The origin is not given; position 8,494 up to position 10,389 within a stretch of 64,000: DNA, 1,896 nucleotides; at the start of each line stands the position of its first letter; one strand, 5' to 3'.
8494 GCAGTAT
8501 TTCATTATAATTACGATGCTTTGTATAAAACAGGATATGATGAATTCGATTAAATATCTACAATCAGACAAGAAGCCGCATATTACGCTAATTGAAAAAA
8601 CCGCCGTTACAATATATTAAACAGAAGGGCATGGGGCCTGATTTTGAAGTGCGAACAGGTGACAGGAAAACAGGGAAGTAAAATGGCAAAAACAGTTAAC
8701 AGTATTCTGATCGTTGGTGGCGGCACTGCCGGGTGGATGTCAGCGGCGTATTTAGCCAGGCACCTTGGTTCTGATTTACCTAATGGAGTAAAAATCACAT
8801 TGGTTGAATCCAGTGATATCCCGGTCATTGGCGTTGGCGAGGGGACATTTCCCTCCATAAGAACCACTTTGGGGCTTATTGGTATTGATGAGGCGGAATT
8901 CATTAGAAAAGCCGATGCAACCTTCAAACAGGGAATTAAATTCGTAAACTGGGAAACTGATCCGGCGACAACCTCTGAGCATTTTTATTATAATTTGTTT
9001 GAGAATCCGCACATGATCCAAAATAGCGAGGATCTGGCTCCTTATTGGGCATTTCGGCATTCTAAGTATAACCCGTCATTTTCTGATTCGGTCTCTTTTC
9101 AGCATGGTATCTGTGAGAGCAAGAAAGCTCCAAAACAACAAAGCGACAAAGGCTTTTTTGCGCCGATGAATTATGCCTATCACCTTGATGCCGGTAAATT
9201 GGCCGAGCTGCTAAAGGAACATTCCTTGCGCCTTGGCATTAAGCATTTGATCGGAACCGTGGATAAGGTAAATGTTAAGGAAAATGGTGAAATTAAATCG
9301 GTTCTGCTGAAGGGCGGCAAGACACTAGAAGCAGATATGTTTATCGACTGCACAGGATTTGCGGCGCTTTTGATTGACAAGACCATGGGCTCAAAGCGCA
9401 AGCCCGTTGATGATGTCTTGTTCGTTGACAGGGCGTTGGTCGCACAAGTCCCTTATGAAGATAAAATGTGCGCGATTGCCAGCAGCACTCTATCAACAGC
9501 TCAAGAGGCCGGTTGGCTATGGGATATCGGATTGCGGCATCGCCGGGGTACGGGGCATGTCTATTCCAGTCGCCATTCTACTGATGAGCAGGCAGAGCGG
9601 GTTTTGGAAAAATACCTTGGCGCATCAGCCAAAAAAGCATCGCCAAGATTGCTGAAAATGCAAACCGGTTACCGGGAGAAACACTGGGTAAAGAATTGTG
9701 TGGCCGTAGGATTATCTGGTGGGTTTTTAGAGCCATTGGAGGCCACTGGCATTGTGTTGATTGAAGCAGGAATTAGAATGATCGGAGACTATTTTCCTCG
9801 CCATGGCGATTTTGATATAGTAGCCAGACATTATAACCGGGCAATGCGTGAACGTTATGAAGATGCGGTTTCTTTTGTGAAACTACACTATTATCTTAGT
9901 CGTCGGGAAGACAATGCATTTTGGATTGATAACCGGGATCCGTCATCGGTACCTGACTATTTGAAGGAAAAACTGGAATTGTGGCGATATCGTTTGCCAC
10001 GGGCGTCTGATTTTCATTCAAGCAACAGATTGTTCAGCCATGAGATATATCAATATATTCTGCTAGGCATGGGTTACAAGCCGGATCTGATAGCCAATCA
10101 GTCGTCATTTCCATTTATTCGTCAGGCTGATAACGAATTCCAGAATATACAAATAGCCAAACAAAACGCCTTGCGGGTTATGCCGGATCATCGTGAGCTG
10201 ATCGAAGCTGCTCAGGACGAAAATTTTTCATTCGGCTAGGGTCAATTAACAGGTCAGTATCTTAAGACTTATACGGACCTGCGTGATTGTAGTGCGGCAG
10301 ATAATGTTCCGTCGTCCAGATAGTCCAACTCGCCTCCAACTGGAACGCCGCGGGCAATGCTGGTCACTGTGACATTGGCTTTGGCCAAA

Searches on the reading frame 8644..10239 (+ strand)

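Call 55: search_protein_families(library=pfam, proteins=[window:8644-10239:+], max_evalue=0.001)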
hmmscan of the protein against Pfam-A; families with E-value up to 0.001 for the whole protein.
window:8644-10239:+ (531 aa): 4 families
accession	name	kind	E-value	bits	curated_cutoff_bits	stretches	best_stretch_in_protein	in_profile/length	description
PF04820.20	Trp_halogenase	-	1.4e-133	446.6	21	1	21-481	2-447/458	Tryptophan halogenase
PF07992.20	Pyr_redox_2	-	6.1e-07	29.6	26.1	0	20-70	2-36/291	Pyridine nucleotide-disulphide oxidoreductase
PF12831.13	FAD_oxidored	-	9.9e-07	28.8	27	0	186-243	94-150/416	FAD dependent oxidoreductase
PF01266.30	DAO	-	0.00011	22.3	27.9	0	21-59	2-33/353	FAD dependent oxidoreductase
